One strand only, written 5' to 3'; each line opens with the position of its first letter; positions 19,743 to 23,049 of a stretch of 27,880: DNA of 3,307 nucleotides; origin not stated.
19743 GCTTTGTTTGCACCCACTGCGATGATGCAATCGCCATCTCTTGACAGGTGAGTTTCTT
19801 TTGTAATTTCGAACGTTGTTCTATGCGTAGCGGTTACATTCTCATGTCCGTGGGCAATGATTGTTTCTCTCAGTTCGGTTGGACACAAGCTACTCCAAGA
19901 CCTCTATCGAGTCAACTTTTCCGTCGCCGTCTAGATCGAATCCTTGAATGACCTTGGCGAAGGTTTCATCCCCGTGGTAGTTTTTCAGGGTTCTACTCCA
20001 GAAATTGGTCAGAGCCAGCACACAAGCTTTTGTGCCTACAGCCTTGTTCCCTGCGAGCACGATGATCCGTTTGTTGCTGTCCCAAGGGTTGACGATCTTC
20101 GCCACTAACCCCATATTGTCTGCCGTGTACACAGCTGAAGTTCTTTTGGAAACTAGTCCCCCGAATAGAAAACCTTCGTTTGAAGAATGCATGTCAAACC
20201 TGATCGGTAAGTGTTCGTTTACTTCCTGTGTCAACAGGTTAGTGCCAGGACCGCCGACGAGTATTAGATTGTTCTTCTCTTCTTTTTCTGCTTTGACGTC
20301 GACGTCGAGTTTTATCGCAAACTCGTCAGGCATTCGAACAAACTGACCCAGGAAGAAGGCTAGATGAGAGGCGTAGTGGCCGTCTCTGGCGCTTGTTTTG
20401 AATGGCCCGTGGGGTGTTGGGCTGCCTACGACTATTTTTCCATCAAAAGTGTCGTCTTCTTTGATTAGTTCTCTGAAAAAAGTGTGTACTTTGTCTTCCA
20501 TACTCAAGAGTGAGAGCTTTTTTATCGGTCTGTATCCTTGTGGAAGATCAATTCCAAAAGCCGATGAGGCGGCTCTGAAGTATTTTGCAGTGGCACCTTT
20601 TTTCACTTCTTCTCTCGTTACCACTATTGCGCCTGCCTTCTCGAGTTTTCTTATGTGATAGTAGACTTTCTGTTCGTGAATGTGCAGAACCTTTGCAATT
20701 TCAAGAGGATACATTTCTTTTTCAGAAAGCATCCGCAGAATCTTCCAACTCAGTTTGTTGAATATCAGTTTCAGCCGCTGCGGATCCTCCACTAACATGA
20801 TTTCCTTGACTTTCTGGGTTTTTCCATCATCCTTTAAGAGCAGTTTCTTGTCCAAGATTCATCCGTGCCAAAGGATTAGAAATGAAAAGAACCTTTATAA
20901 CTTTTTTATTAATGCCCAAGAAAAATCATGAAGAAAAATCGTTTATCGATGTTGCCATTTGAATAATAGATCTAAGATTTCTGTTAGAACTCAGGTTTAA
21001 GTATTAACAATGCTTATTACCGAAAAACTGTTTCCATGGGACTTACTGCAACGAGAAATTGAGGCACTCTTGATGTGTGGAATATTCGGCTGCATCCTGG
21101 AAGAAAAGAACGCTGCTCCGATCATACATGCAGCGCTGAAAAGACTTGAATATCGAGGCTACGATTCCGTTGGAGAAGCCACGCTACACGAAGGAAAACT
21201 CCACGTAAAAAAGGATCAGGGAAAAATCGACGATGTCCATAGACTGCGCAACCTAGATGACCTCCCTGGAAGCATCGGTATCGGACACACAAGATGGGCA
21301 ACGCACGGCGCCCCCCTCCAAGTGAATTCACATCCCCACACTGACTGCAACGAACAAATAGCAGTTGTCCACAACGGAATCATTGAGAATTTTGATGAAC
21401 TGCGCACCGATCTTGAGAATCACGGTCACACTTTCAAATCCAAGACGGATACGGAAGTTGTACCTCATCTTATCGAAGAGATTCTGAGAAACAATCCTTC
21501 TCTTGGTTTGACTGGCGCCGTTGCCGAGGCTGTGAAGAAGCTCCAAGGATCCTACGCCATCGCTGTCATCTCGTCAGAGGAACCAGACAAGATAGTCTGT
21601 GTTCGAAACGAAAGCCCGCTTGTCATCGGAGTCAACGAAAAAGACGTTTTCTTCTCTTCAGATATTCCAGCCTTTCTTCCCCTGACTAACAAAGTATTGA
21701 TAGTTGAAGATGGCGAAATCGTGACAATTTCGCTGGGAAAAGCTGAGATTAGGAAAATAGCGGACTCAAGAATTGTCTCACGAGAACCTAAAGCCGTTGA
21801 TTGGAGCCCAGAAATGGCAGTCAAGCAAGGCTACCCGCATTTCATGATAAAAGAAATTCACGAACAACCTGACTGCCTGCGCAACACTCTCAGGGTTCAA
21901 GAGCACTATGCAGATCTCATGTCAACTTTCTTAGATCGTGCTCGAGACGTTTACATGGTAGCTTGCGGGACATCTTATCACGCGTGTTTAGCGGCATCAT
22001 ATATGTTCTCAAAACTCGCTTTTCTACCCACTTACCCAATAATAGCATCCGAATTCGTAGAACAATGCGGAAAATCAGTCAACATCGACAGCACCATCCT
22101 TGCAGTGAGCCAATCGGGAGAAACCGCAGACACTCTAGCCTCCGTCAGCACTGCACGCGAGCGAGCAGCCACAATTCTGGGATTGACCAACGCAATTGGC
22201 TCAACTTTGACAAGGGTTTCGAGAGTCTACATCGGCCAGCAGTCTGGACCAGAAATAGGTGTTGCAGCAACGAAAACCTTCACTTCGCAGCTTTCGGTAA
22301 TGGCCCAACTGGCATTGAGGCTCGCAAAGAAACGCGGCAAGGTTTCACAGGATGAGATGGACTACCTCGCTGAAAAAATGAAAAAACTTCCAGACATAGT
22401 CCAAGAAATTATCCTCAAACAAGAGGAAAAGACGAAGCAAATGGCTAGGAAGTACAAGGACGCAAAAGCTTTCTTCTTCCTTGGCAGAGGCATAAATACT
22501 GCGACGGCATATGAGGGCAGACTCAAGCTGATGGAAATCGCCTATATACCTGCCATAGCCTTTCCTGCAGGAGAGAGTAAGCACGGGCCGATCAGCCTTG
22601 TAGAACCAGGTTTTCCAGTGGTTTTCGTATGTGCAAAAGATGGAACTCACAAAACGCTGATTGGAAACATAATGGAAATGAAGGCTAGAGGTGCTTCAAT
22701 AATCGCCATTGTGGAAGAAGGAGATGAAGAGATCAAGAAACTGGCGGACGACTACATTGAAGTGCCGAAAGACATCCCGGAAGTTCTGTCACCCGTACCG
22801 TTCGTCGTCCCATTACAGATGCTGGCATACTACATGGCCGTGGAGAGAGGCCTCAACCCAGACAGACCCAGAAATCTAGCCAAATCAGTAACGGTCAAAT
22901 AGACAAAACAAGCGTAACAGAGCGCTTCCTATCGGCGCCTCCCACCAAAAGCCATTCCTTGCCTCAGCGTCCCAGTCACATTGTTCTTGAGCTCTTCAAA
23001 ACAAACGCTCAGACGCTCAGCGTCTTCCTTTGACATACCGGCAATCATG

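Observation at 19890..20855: HTH regulator ending in a canonical EF-hand-type Ca2+ loop, divergent from glmS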

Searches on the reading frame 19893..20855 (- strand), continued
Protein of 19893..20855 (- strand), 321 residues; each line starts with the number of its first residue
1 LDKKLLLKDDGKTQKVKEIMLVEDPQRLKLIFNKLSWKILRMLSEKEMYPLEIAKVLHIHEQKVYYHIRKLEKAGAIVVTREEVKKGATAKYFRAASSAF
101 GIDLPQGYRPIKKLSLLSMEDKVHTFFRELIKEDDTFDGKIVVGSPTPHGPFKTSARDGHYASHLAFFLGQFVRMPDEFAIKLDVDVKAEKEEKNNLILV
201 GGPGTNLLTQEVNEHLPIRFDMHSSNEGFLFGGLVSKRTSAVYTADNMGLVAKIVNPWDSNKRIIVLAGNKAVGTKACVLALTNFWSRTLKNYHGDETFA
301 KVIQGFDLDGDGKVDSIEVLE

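Call 45: list_cluster_members(proteins=[P0207, P0160, P0143, P0127, P0133, P0139, P0158, P0211, P0193, P0248])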
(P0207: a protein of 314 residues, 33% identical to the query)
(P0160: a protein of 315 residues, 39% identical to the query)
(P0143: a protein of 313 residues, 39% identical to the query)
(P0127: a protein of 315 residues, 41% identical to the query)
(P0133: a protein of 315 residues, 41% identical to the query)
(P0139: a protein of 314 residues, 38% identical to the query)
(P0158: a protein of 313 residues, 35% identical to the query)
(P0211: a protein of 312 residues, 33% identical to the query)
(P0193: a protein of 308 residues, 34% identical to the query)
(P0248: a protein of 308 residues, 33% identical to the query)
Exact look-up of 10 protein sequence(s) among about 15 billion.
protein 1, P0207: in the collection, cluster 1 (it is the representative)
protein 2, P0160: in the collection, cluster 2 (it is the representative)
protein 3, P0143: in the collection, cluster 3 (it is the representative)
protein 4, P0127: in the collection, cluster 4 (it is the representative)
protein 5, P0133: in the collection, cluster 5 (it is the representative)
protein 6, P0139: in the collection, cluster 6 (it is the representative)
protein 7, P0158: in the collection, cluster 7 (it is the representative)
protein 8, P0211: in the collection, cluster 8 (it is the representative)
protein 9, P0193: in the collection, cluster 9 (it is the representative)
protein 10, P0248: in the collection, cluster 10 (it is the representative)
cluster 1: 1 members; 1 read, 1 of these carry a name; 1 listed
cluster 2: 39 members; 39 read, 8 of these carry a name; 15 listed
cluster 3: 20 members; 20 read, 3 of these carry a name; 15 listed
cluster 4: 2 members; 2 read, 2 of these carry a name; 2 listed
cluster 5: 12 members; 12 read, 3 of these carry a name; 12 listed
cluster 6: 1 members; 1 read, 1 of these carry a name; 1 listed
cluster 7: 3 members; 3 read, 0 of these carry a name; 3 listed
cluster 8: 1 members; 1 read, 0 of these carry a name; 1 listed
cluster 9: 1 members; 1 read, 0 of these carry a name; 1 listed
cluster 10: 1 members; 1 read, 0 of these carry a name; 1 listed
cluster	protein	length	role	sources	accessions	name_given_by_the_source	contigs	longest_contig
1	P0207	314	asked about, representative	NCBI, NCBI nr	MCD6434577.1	MAG: hypothetical protein J7L14_03120 [Candidatus Diapherotrites archaeon] | hypothetical protein [Candidatus Diapherotrites archaeon]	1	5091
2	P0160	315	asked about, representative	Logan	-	-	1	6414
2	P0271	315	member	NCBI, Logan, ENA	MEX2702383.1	MAG: S-layer protein [Candidatus Baldrarchaeota archaeon]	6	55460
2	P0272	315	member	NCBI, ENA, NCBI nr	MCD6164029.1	MAG: S-layer protein [Candidatus Odinarchaeota archaeon] | S-layer protein [Candidatus Odinarchaeota archaeon]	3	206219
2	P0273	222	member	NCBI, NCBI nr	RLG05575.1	MAG: hypothetical protein DRN65_06785 [Thaumarchaeota archaeon] | MAG: hypothetical protein DRN65_06785 [Nitrososphaerota archaeon]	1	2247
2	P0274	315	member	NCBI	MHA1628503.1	MAG: S-layer protein [Candidatus Baldrarchaeia archaeon]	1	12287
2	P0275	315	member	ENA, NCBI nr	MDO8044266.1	S-layer protein [Candidatus Baldrarchaeota archaeon]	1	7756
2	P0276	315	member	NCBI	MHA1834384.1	MAG: S-layer protein [Candidatus Baldrarchaeia archaeon]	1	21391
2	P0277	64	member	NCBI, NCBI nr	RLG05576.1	MAG: hypothetical protein DRN65_06790 [Thaumarchaeota archaeon] | MAG: hypothetical protein DRN65_06790 [Nitrososphaerota archaeon]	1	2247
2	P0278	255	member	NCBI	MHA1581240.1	MAG: S-layer protein, partial [Candidatus Baldrarchaeia archaeon]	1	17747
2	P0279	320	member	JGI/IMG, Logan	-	-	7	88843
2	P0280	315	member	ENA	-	-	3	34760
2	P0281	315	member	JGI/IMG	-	-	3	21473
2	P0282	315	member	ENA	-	-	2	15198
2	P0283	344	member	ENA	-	-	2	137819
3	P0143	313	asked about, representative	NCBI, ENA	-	-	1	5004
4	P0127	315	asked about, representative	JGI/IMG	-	DNA-binding transcriptional ArsR family regulator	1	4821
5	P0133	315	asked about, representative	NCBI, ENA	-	-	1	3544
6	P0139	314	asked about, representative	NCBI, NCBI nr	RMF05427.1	S-layer protein [Candidatus Woesearchaeota archaeon] | MAG: S-layer protein [Candidatus Woesearchaeota archaeon]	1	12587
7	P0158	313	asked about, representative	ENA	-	-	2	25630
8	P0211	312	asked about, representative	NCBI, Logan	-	-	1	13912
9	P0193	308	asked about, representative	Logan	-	-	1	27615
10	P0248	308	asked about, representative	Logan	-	-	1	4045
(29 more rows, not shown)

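Call 61: find_encoding_contigs(protein=P0128, flank=4000, max_places=2)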
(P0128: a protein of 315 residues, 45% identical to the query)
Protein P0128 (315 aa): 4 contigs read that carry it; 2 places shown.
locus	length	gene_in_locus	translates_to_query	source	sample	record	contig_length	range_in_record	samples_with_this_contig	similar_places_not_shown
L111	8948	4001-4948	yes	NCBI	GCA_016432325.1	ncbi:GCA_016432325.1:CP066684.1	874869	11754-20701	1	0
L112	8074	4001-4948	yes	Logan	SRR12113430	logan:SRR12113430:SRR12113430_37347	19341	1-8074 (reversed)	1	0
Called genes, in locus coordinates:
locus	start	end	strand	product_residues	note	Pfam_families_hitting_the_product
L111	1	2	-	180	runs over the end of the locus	PF00719:Pyrophosphatase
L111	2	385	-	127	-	PF18477:PIN_9, PF04900:Fcf1 (weak)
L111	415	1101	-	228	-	PF00483:NTP_transferase, PF01128:IspD (weak), PF12804:NTP_transf_3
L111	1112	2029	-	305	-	PF01933:CofD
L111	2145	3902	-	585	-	PF13230:GATase_4 (faint), PF13522:GATase_6, PF13537:GATase_7, PF01380:SIS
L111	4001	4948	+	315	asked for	PF12802:MarR_2 (faint), PF12840:HTH_20, PF05124:S_layer_C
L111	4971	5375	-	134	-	PF07650:KH_2, PF26594:KH_NusA_2nd (faint), PF00013:KH_1 (faint), PF07650:KH_2 (weak), PF13083:KH_KhpA-B (weak)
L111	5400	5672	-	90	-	-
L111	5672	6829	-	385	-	PF04998:RNA_pol_Rpb1_5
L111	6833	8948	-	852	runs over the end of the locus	PF04997:RNA_pol_Rpb1_1, PF00623:RNA_pol_Rpb1_2, PF04983:RNA_pol_Rpb1_3, PF05000:RNA_pol_Rpb1_4, PF04998:RNA_pol_Rpb1_5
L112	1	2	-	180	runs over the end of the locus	PF00719:Pyrophosphatase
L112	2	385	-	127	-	PF18477:PIN_9, PF04900:Fcf1 (weak)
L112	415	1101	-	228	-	PF00483:NTP_transferase, PF01128:IspD (weak), PF12804:NTP_transf_3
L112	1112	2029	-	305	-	PF01933:CofD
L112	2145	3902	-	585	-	PF13230:GATase_4 (faint), PF13522:GATase_6, PF13537:GATase_7, PF01380:SIS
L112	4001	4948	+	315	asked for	PF12802:MarR_2 (faint), PF12840:HTH_20, PF05124:S_layer_C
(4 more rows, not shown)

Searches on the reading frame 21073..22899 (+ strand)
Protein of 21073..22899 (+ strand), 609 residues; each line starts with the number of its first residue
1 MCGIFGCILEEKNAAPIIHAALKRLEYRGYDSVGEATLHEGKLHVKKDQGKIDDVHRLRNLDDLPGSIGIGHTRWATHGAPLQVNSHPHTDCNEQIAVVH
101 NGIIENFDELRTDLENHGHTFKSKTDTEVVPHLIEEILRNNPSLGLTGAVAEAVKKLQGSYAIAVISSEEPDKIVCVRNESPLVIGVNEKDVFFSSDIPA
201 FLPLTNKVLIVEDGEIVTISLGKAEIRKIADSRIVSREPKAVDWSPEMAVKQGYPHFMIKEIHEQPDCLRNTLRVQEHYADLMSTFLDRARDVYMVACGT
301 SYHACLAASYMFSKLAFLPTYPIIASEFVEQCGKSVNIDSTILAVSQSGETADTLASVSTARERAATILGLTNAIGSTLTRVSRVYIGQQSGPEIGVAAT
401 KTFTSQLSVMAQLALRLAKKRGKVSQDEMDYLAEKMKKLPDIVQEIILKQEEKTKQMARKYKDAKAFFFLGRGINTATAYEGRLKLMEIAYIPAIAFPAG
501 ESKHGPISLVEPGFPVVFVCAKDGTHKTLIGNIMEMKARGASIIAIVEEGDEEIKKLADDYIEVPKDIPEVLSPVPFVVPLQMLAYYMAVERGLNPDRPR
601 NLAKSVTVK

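Call 4: search_protein_families(library=pfam, proteins=[window:21073-22899:+], max_evalue=1)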
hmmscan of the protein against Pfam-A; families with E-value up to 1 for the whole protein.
window:21073-22899:+ (609 aa): 5 families
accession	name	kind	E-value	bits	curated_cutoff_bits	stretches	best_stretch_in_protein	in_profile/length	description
PF01380.27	SIS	-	2.9e-44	150.5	25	2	288-415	3-130/131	SIS domain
PF13522.11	GATase_6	-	2.6e-22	79.6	27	1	66-197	10-130/130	Glutamine amidotransferase domain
PF13537.11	GATase_7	-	5.4e-20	72.1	25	1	86-202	13-122/123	Glutamine amidotransferase domain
PF13230.11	GATase_4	-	0.038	13.4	23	1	64-142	69-146/272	Glutamine amidotransferases class-II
PF13580.11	SIS_2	-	0.086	13.3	27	1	322-372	89-137/138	SIS domain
